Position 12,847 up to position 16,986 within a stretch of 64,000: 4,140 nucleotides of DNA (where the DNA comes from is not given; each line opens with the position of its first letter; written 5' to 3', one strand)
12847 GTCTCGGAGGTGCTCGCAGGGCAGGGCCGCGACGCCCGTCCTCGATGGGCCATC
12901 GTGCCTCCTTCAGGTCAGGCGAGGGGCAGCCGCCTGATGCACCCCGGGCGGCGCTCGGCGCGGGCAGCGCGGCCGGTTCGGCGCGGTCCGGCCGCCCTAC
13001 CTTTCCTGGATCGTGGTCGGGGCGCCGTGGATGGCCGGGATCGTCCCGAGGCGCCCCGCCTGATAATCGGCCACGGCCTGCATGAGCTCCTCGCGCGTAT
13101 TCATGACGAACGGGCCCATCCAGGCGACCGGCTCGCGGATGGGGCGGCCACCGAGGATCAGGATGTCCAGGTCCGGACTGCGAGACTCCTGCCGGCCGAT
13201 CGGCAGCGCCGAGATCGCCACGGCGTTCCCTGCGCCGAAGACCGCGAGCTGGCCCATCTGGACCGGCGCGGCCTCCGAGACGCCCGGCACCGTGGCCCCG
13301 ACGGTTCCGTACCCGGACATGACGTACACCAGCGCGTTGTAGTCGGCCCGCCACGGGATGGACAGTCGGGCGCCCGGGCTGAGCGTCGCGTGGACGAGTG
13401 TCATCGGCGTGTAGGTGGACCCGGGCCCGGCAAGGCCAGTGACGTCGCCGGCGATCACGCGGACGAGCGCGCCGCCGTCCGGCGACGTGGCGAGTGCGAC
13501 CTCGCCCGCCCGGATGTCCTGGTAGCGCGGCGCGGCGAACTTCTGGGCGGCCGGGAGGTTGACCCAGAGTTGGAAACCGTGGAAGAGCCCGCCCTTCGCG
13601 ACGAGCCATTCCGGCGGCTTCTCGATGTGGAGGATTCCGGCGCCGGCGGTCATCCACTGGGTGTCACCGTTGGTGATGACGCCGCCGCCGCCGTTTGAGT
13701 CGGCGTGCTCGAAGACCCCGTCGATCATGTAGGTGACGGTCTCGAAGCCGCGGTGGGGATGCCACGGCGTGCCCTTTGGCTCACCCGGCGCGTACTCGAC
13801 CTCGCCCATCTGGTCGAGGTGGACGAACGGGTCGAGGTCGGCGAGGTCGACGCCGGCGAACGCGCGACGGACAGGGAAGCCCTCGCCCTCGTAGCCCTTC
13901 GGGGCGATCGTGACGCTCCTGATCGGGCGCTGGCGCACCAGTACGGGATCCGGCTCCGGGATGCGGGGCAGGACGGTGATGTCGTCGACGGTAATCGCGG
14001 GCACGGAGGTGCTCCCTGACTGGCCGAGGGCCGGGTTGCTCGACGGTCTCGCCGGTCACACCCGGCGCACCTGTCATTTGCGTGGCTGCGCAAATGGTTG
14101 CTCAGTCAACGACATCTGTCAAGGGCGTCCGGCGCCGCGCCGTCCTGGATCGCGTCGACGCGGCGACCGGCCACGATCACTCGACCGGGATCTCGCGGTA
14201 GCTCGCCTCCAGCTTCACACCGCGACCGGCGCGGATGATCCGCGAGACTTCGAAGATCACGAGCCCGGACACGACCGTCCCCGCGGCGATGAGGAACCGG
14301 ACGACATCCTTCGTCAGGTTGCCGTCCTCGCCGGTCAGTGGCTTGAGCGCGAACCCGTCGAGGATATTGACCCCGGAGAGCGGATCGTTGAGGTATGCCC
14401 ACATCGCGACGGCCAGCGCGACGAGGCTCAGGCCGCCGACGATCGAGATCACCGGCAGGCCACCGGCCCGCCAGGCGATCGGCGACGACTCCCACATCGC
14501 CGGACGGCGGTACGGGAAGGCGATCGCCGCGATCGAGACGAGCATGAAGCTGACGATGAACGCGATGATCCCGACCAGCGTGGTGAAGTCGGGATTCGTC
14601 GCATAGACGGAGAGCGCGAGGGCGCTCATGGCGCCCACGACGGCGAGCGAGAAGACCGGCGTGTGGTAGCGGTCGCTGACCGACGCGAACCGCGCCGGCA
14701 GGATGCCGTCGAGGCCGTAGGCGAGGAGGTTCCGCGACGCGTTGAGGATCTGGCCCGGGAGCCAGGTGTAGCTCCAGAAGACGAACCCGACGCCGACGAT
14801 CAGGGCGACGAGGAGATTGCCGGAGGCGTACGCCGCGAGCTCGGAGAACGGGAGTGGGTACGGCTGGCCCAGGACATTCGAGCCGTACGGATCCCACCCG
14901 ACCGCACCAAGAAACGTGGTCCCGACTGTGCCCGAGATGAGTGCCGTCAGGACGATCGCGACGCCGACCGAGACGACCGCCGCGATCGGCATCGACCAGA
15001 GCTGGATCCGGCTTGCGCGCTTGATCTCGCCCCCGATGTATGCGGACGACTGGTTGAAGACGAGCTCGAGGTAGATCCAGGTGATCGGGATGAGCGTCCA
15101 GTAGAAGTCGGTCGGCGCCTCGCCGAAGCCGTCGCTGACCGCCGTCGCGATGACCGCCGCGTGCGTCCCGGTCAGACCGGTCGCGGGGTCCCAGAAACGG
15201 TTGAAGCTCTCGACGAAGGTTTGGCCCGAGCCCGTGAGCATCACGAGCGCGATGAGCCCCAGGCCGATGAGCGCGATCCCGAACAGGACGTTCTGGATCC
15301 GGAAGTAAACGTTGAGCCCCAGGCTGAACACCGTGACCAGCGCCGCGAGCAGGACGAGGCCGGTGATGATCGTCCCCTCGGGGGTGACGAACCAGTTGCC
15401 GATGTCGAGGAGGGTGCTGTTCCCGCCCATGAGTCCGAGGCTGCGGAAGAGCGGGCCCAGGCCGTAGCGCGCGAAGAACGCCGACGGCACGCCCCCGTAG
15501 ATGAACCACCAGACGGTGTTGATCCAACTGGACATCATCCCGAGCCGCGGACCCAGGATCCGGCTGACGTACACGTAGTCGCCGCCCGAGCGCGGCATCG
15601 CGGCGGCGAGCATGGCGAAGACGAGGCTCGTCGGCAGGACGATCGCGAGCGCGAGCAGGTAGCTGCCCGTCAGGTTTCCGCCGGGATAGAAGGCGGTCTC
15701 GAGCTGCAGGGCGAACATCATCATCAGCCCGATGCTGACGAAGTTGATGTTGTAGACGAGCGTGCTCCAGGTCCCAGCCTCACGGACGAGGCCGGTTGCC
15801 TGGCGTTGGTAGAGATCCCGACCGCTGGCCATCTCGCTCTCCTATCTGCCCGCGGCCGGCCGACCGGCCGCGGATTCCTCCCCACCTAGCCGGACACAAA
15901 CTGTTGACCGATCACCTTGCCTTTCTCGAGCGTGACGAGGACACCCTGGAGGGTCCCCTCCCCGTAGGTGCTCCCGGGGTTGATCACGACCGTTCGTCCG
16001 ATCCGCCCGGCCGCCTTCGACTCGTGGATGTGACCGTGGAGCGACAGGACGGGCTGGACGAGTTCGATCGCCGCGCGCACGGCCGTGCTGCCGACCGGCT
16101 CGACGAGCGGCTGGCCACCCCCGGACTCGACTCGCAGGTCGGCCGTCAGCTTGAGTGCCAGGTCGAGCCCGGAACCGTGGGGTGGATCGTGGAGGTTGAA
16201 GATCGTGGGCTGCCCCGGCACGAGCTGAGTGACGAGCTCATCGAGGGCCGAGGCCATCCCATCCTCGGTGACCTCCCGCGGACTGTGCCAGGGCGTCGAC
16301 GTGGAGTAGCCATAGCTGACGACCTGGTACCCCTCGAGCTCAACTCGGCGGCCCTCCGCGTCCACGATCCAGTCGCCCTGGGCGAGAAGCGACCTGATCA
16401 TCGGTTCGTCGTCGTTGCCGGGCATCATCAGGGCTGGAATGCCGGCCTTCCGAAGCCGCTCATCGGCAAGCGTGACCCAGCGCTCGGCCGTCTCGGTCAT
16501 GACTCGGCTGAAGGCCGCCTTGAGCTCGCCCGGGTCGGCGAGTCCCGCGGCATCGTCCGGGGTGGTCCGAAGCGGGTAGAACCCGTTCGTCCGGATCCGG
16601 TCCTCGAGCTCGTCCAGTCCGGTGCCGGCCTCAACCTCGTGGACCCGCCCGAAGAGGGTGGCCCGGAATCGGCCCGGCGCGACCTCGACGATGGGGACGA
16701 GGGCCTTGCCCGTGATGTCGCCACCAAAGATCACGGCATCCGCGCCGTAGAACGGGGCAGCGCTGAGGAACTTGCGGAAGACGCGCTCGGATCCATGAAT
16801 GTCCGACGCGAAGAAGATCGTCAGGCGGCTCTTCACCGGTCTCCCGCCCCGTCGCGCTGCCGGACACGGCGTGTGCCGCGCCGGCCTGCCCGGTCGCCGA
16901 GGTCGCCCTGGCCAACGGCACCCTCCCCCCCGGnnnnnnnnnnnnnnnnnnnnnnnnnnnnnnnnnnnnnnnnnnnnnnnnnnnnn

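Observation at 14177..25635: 11-kb co-directional PucR-headed island of unknown substrate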

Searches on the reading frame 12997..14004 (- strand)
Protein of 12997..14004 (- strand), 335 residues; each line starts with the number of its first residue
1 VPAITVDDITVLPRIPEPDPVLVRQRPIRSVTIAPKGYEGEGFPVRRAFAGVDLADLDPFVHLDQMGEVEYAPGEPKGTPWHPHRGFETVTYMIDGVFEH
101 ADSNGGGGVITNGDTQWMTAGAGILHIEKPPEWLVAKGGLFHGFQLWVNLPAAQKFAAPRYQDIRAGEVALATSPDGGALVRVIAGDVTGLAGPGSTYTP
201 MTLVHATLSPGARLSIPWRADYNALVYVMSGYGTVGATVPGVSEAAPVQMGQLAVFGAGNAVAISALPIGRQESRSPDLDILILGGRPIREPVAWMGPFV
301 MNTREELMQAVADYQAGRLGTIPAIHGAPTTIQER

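Call 37: search_protein_families(library=pfam, proteins=[window:12997-14004:-], max_evalue=0.00001)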
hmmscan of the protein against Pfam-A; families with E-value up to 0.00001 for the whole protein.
window:12997-14004:- (335 aa): 2 families
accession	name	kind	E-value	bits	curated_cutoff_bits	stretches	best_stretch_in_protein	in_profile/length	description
PF02678.22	Pirin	-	5.7e-30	104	26.1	1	44-148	3-108/108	Pirin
PF05726.19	Pirin_C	-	3.1e-24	85.8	27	1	204-319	2-102/103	Pirin C-terminal cupin domain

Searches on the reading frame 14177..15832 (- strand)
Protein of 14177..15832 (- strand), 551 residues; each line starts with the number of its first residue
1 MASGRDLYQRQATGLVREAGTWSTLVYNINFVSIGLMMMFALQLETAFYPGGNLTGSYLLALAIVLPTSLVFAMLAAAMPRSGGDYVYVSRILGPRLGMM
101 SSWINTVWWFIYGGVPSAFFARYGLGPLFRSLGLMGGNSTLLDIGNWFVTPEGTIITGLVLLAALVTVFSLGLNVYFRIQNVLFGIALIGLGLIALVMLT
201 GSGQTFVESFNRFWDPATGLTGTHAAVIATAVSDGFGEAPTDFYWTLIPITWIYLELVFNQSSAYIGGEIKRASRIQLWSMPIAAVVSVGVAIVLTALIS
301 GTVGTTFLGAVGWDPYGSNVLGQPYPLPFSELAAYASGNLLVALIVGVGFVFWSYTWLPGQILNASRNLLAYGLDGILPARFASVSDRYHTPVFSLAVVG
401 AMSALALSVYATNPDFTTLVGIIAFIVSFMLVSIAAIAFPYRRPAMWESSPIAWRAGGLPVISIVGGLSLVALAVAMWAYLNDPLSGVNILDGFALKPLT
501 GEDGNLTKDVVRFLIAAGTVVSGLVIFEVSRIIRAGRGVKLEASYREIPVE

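Call 5: search_protein_families(library=pfam, proteins=[window:14177-15832:-], max_evalue=0.001)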
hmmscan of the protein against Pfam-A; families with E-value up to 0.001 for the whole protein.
window:14177-15832:- (551 aa): 2 families
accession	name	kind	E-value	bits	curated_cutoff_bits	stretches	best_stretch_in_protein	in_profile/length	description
PF13520.12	AA_permease_2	-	4.6e-19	69.1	27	1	21-483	3-410/427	Amino acid permease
PF00324.27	AA_permease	-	2.6e-08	33.4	24.6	1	34-482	11-427/470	Amino acid permease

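Call 6: search_protein_families(library=ncbifam, proteins=[window:14177-15832:-], max_evalue=0.001)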
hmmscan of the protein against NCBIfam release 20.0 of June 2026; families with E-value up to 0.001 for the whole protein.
window:14177-15832:- (551 aa): 7 families
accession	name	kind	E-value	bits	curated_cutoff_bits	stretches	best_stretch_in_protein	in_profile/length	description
TIGR00909.1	2A0306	subfamily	1.9e-17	63.3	556.8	2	280-473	227-400/429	amino acid transporter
NF053761.1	BrChAATpBcaP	equivalog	2.1e-09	36.9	690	1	280-473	249-425/460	branched-chain amino acid transporter BcaP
TIGR00911.1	2A0308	subfamily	3.9e-09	35.5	701.8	2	69-203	98-215/505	L-type amino acid transporter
NF008484.0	PRK11387.1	equivalog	1.2e-06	27.7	716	1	288-477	240-427/471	S-methylmethionine permease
NF040513.1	antiport_TyrP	equivalog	4.2e-05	22.4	630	1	62-481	43-423/465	tyrosine-tyramine antiporter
TIGR03813.2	Gln_GABA_anti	equivalog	0.00031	19.8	650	1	60-110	40-93/479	glutamine/gamma-aminobutyrate antiporter GadC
NF008245.0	PRK11021.1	equivalog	0.00032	19.8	284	1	56-105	43-92/419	L-methionine/branched-chain amino acid transporter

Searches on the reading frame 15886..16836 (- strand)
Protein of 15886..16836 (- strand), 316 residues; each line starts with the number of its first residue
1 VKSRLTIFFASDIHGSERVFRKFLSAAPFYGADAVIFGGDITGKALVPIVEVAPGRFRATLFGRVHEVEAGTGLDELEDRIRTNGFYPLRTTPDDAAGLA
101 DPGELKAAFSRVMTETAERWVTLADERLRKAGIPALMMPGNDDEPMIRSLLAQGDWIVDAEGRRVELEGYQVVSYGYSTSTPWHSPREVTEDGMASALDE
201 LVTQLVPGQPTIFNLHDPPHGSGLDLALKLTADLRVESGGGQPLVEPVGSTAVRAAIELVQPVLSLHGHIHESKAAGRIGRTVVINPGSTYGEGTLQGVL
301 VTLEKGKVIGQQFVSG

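Call 5: search_protein_families(library=pfam, proteins=[window:15886-16836:-], max_evalue=0.001)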
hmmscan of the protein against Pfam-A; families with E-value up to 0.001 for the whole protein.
window:15886-16836:- (316 aa): 3 families
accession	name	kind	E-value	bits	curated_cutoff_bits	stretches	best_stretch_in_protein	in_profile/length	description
PF12850.12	Metallophos_2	-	1.9e-06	28.4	27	0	263-297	109-142/154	Calcineurin-like phosphoesterase superfamily domain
PF14582.11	Metallophos_3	-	1.6e-05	24.8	28.2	0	249-295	198-243/259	Metallophosphoesterase, calcineurin superfamily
PF00149.33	Metallophos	-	0.00056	20.8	21.5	0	6-44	2-43/191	Calcineurin-like phosphoesterase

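Call 6: search_protein_families(library=ncbifam, proteins=[window:15886-16836:-], max_evalue=0.001)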
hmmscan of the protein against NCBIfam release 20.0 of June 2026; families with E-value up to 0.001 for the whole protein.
window:15886-16836:- (316 aa): 2 families
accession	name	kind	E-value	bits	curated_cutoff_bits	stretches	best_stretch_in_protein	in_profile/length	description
NF006988.0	PRK09453.1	equivalog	2.1e-05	24.4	117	0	6-41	2-37/183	phosphodiesterase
TIGR00040.1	yfcE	subfamily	0.00039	20.5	56.25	0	266-292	111-136/158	YfcE family phosphodiesterase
